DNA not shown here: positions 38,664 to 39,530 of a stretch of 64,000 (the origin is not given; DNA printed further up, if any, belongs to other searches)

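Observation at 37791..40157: Mobile-element operon: RHH-like, LemA, NRK-like kinase, 2H phosphoesterase and NUDIX (candidate NAD/ADP-ribose or signalling-nucleotide processing module)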

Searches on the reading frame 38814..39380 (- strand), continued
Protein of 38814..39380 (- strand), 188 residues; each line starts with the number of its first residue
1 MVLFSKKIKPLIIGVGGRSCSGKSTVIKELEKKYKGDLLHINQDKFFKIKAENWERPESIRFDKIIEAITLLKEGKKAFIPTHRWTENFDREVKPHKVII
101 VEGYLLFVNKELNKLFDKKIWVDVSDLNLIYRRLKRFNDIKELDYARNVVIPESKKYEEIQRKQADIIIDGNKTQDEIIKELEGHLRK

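Call 36: find_encoding_contigs(protein=P0040, flank=10000, max_places=1)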
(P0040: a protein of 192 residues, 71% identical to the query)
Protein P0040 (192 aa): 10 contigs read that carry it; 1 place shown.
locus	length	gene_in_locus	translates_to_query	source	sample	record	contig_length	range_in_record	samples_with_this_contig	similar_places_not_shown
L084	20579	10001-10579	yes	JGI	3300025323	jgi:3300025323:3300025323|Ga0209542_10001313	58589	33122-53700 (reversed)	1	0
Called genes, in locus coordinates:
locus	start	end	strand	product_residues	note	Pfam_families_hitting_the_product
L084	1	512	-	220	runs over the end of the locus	PF09970:DUF2204, PF19502:DUF6036 (weak)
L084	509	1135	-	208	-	-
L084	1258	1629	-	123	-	-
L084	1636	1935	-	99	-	-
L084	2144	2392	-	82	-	-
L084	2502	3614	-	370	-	PF00226:DnaJ, PF01556:DnaJ_C, PF00684:DnaJ_CXXCXGXG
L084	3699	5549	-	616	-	PF00012:HSP70, PF06723:MreB_Mbl, PF02782:FGGY_C (faint)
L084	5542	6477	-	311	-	PF14528:LAGLIDADG_3 (weak)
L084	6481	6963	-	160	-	-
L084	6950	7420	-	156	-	PF01025:GrpE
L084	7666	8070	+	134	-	PF00903:Glyoxalase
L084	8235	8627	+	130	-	-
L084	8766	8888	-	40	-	-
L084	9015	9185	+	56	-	-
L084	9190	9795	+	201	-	PF04011:LemA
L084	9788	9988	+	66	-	-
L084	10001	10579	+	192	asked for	PF13238:AAA_18, PF00485:PRK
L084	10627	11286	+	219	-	PF13563:2_5_RNA_ligase2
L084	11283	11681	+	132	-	PF00293:NUDIX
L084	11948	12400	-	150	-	-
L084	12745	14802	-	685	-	PF03235:GmrSD_N, PF07510:GmrSD_C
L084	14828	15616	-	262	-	PF01170:UPF0020 (faint), PF01555:N6_N4_Mtase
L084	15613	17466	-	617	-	PF09491:RE_AlwI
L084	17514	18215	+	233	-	PF01555:N6_N4_Mtase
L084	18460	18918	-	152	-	-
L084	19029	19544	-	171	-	PF13751:DDE_Tnp_1_6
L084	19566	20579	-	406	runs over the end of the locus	PF12704:MacB_PCD, PF02687:FtsX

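Call 43: search_solved_structures(query=A1, max_evalue=0.001, show_alignments=4)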
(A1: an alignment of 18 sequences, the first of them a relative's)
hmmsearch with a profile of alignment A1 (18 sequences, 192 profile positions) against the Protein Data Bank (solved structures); distinct sequences matched with E-value up to 0.001: 24.
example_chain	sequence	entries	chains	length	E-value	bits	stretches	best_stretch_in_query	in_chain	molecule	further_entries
2jeo_A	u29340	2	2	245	1.1e-18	71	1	5-186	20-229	URIDINE-CYTIDINE KINASE 1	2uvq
9sgf_A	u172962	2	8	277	4.2e-18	69.1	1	7-186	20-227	Uridine-cytidine kinase 1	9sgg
6pwz_A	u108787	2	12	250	3.9e-17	66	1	9-175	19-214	Uridine-cytidine kinase 2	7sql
1udw_A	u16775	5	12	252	4e-17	66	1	9-175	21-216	Uridine-cytidine kinase 2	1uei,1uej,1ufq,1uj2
6n53_A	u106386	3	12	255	4.1e-17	65.9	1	9-175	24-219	Uridine-cytidine kinase 2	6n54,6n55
1xrj_A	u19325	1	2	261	4.4e-17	65.8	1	9-175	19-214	Uridine-cytidine kinase 2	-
6kev_A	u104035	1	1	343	2.1e-15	60.3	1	4-170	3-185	Phosphoribulokinase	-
6hzk_A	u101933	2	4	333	2.7e-15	60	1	5-170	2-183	Phosphoribulokinase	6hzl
6gve_J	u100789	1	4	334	4.6e-15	59.2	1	5-170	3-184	Phosphoribulokinase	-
3asy_A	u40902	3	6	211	1.1e-14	58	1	8-169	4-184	Uridine kinase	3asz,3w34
3w8r_A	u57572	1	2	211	1.6e-14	57.4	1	8-169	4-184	Uridine kinase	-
9y3v_K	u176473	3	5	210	1.1e-12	51.4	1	8-178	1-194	Uridine kinase P10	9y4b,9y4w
2p0e_A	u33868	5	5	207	1.2e-12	51.3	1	6-186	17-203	Nicotinamide riboside kinase 1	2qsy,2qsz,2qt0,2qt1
2qg6_A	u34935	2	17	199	1.8e-12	50.8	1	9-186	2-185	Nicotinamide riboside kinase 1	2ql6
6h7g_A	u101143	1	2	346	3.3e-11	46.7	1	49-170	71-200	Phosphoribulokinase, chloroplastic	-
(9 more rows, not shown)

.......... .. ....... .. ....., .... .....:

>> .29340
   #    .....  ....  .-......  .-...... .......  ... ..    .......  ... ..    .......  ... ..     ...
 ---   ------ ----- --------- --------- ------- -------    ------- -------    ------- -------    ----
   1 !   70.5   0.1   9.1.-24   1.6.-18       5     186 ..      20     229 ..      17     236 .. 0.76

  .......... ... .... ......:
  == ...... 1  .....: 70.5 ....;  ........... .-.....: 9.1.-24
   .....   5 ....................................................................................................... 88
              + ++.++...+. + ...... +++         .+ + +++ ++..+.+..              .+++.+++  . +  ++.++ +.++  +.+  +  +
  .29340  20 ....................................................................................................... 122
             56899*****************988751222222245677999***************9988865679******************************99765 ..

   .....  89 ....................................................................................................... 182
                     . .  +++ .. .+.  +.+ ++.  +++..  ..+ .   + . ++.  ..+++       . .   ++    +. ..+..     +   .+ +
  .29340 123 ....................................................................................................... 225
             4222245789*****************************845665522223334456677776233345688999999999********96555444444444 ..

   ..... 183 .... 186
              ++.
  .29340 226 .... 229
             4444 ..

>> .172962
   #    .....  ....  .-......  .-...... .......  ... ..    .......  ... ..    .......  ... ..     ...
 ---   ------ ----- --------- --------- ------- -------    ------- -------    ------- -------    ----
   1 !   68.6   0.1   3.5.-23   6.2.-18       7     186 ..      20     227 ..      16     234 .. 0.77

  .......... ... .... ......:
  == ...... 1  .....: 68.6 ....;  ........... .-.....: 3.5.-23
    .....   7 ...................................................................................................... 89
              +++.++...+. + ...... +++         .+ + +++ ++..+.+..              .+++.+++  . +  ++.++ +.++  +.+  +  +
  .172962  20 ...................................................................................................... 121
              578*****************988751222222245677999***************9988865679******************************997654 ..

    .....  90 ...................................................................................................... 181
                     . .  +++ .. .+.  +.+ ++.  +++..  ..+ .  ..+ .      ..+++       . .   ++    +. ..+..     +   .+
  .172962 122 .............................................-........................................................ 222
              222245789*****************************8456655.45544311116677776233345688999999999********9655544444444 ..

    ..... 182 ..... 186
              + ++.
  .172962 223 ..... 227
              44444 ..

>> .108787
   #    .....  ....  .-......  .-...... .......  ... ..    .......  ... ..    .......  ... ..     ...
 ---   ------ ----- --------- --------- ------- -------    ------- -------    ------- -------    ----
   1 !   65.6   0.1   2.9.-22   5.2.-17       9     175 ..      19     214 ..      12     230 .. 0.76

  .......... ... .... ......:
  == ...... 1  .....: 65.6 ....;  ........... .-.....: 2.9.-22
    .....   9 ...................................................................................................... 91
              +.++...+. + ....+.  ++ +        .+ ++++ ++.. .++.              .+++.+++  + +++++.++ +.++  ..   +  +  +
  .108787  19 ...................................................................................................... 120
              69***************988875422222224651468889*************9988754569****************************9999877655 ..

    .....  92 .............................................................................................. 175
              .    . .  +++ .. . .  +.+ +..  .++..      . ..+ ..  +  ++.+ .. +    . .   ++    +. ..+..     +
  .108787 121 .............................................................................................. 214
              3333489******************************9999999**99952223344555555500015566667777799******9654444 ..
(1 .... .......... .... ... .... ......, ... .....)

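Call 54: predict_structure(alignment_id=A1)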
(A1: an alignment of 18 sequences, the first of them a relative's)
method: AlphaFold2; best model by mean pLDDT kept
length: 188 residues; sequences in the alignment: 18
mean_pLDDT: 88.8   pTM: 0.85
mean pLDDT of the five models: 88.8, 88.4, 86.4, 86.4, 86.1
residues with pLDDT >= 90: 104; 70-90: 76; 50-70: 4; < 50: 4
segments of 3 or more residues with pLDDT < 50: 1-4
pLDDT, mean of each block of 10 residues (from residue 1): 58 92 87 85 90 86 96 95 90 93 94 96 92 87 89 92 95 89 81
secondary structure, 60 per line:
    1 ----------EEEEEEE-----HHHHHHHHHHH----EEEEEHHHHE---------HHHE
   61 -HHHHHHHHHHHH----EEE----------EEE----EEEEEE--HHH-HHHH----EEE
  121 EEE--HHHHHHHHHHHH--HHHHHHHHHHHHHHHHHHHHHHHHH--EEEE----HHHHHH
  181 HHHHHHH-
elements in order: E11-17 H23-33 E38-42 H43-46 H62-73 E78-80 E91-93 E98-103 H110-113 E118-123 H126-137 H140-164 E167-170 H175-187

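Call 58: fold_search(model_id=the predicted structure, library=pdb)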
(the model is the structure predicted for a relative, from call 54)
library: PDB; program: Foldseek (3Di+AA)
matches with E <= 10: 1599; with E <= 0.001: 377
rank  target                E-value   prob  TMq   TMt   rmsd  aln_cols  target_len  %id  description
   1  1ufq_A                4.1e-15  1.00  0.83  0.74   2.7       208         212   22  Crystal structure of ligand-free human uridine-cytidine kinase 2 (released 2004-05-04)
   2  7sql_C                4.1e-15  1.00  0.83  0.74   2.8       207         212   23  Crystal structure of human uridine-cytidine kinase 2 complexed with a weak small molecule inhibitor (released 2022-10-12)
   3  1ufq_D                4.4e-15  1.00  0.82  0.74   2.9       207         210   24  Crystal structure of ligand-free human uridine-cytidine kinase 2 (released 2004-05-04)
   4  6n55_B                6.8e-15  1.00  0.83  0.76   2.8       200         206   24  Crystal structure of human uridine-cytidine kinase 2 complexed with 2'-azidouridine (released 2019-11-27)
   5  6n55_F                7.2e-15  1.00  0.82  0.74   3.0       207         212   23  Crystal structure of human uridine-cytidine kinase 2 complexed with 2'-azidouridine (released 2019-11-27)
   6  6n55_A                1.2e-14  1.00  0.80  0.75   3.6       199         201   25  Crystal structure of human uridine-cytidine kinase 2 complexed with 2'-azidouridine (released 2019-11-27)
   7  1ufq_B                1.4e-14  1.00  0.79  0.72   3.1       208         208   24  Crystal structure of ligand-free human uridine-cytidine kinase 2 (released 2004-05-04)
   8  6pwz_A                1.4e-14  1.00  0.84  0.74   2.7       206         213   23  Crystal structure of human uridine-cytidine kinase 2 complexed with 2'-azidocytidine (released 2020-07-29)
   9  6n55_E                1.4e-14  1.00  0.81  0.72   2.9       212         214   23  Crystal structure of human uridine-cytidine kinase 2 complexed with 2'-azidouridine (released 2019-11-27)
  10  6n55_G                2.7e-14  1.00  0.82  0.77   3.0       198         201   25  Crystal structure of human uridine-cytidine kinase 2 complexed with 2'-azidouridine (released 2019-11-27)
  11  6pwz_B                2.9e-14  1.00  0.83  0.74   2.6       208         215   22  Crystal structure of human uridine-cytidine kinase 2 complexed with 2'-azidocytidine (released 2020-07-29)
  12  6n53_B                3.3e-14  1.00  0.76  0.69   4.2       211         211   25  Crystal structure of human uridine-cytidine kinase 2 complexed with 2'-azidouridine monophosphate (released 2019-11-27)
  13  6n55_H                8.4e-14  1.00  0.79  0.71   3.7       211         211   24  Crystal structure of human uridine-cytidine kinase 2 complexed with 2'-azidouridine (released 2019-11-27)
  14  6pwz_H                8.4e-14  1.00  0.78  0.72   3.9       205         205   24  Crystal structure of human uridine-cytidine kinase 2 complexed with 2'-azidocytidine (released 2020-07-29)
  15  6n55_C                8.9e-14  1.00  0.84  0.75   2.6       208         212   23  Crystal structure of human uridine-cytidine kinase 2 complexed with 2'-azidouridine (released 2019-11-27)
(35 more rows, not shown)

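Call 69: find_encoding_contigs(protein=P0016, flank=10000, max_places=1)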
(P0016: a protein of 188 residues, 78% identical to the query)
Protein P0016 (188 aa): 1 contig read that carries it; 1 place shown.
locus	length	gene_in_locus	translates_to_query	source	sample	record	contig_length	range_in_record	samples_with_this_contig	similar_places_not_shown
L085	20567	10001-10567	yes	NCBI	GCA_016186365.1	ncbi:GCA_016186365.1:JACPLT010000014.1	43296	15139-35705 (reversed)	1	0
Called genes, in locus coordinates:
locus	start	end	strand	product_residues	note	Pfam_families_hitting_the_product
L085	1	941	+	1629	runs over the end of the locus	PF03833:PolC_DP2_N, PF24844:PolC_DP2_central, PF24846:PolC_DP2_cat, PF14890:Intein_splicing, PF14528:LAGLIDADG_3, PF24846:PolC_DP2_cat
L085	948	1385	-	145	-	-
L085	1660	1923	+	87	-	-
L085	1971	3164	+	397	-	PF13522:GATase_6, PF13537:GATase_7, PF00156:Pribosyltran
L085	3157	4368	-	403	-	PF01970:TctA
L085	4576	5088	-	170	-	PF14947:HTH_45 (faint)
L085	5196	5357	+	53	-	-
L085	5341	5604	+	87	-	-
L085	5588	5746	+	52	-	-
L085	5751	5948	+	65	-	-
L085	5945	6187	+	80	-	-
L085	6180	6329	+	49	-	-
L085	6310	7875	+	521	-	-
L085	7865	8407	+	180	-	-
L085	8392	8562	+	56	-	-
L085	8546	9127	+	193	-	-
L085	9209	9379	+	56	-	-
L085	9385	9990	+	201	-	PF04011:LemA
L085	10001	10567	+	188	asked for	PF13238:AAA_18 (weak), PF00485:PRK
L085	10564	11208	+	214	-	PF13563:2_5_RNA_ligase2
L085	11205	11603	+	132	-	PF00293:NUDIX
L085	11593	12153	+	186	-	-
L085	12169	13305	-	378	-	-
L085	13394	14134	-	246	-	PF00239:Resolvase, PF10654:DUF2481 (faint), PF07508:Recombinase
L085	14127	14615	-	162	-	-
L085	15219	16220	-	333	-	PF00589:Phage_integrase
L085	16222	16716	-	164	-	-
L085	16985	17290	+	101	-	-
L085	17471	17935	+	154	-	-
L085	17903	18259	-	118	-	PF08661:Rep_fac-A_3 (faint), PF01336:tRNA_anti-codon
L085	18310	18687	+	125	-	-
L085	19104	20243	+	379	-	PF00579:tRNA-synt_1b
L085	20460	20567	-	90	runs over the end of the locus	-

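Call 70: find_encoding_contigs(protein=P0045, flank=10000, max_places=1)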
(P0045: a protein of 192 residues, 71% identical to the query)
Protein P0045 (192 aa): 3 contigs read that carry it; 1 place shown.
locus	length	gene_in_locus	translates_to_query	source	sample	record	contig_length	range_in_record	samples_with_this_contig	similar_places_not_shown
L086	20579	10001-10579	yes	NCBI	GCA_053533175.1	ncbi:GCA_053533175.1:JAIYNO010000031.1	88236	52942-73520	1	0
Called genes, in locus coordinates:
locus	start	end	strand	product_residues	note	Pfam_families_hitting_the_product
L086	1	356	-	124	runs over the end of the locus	PF09846:OapB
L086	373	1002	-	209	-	PF01926:MMR_HSR1, PF02421:FeoB_N (weak), PF00009:GTP_EFTU (weak)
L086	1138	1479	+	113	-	-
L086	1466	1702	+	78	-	-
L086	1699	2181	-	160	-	-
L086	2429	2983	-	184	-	PF23023:Anti-Pycsar_Apyc1, PF00753:Lactamase_B, PF12706:Lactamase_B_2 (weak)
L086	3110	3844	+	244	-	PF02616:SMC_ScpA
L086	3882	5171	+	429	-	PF27218:MJ0043_C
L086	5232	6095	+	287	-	-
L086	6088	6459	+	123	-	PF05168:HEPN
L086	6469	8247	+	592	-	PF01411:tRNA-synt_2c, PF07973:tRNA_SAD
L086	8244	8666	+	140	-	PF01951:Archease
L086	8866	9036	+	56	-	-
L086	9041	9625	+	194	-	PF04011:LemA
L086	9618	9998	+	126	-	-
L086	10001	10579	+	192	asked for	PF13238:AAA_18, PF00485:PRK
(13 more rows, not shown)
